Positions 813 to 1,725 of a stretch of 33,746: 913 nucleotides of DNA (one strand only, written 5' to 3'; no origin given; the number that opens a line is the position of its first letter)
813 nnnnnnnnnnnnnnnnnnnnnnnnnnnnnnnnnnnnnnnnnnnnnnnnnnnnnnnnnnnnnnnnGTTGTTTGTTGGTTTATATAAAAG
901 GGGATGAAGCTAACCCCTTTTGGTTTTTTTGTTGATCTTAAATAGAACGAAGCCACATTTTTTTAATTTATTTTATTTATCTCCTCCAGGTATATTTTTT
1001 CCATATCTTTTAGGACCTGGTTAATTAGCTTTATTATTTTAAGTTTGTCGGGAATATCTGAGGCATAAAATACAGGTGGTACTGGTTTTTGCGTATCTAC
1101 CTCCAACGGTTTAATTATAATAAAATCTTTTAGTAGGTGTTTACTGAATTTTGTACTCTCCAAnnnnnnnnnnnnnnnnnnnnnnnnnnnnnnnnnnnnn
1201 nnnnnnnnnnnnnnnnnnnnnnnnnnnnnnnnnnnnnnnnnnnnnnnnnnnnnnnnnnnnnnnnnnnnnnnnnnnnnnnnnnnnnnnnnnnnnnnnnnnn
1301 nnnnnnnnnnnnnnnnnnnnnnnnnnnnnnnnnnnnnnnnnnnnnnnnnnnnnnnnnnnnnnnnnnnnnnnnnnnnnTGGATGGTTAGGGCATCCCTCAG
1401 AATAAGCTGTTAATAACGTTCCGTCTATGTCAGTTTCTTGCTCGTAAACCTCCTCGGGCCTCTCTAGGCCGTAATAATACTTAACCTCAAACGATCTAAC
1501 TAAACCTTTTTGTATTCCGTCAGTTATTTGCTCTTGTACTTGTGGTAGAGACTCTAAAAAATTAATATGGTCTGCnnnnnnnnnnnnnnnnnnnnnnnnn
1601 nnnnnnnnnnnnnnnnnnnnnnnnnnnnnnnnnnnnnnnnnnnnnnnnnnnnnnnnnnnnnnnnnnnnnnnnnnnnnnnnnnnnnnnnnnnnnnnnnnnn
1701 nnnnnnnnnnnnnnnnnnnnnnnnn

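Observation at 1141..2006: Phage-encoded PAP2 / vanadium-haloperoxidase-like enzyme in a moron-like unit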

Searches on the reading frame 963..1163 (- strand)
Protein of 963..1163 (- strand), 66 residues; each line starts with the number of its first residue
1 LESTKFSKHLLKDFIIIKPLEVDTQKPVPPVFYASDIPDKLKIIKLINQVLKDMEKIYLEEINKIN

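Call 13: search_protein_families(library=phrogs, proteins=[window:963-1163:-], max_evalue=0.001)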
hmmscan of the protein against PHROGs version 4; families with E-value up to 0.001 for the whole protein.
window:963-1163:- (66 aa): 0 families

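Call 38: search_protein_families(library=pfam, proteins=[window:963-1163:-], max_evalue=0.01)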
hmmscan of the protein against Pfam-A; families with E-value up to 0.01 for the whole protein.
window:963-1163:- (66 aa): 0 families

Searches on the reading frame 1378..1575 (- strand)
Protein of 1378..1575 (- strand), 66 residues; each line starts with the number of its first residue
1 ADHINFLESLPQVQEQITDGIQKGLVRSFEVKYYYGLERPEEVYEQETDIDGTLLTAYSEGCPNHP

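Call 44: search_solved_structures(query=A2, max_evalue=10, show_alignments=5)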
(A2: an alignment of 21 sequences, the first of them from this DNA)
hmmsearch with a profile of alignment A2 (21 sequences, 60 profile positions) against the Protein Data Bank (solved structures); distinct sequences matched with E-value up to 10: 4.
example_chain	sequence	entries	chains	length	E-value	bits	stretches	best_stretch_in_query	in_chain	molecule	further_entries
4yxx_A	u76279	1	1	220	8.2e-07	32.1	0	9-37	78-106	dTor_6x35L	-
3tjt_A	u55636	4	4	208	0.67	13.2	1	7-44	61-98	Superoxide dismutase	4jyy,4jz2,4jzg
9f1b_DC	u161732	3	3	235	1.5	12.1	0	15-34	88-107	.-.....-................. 10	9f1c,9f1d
9fpz_2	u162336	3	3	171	3.7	10.8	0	15-34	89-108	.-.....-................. 10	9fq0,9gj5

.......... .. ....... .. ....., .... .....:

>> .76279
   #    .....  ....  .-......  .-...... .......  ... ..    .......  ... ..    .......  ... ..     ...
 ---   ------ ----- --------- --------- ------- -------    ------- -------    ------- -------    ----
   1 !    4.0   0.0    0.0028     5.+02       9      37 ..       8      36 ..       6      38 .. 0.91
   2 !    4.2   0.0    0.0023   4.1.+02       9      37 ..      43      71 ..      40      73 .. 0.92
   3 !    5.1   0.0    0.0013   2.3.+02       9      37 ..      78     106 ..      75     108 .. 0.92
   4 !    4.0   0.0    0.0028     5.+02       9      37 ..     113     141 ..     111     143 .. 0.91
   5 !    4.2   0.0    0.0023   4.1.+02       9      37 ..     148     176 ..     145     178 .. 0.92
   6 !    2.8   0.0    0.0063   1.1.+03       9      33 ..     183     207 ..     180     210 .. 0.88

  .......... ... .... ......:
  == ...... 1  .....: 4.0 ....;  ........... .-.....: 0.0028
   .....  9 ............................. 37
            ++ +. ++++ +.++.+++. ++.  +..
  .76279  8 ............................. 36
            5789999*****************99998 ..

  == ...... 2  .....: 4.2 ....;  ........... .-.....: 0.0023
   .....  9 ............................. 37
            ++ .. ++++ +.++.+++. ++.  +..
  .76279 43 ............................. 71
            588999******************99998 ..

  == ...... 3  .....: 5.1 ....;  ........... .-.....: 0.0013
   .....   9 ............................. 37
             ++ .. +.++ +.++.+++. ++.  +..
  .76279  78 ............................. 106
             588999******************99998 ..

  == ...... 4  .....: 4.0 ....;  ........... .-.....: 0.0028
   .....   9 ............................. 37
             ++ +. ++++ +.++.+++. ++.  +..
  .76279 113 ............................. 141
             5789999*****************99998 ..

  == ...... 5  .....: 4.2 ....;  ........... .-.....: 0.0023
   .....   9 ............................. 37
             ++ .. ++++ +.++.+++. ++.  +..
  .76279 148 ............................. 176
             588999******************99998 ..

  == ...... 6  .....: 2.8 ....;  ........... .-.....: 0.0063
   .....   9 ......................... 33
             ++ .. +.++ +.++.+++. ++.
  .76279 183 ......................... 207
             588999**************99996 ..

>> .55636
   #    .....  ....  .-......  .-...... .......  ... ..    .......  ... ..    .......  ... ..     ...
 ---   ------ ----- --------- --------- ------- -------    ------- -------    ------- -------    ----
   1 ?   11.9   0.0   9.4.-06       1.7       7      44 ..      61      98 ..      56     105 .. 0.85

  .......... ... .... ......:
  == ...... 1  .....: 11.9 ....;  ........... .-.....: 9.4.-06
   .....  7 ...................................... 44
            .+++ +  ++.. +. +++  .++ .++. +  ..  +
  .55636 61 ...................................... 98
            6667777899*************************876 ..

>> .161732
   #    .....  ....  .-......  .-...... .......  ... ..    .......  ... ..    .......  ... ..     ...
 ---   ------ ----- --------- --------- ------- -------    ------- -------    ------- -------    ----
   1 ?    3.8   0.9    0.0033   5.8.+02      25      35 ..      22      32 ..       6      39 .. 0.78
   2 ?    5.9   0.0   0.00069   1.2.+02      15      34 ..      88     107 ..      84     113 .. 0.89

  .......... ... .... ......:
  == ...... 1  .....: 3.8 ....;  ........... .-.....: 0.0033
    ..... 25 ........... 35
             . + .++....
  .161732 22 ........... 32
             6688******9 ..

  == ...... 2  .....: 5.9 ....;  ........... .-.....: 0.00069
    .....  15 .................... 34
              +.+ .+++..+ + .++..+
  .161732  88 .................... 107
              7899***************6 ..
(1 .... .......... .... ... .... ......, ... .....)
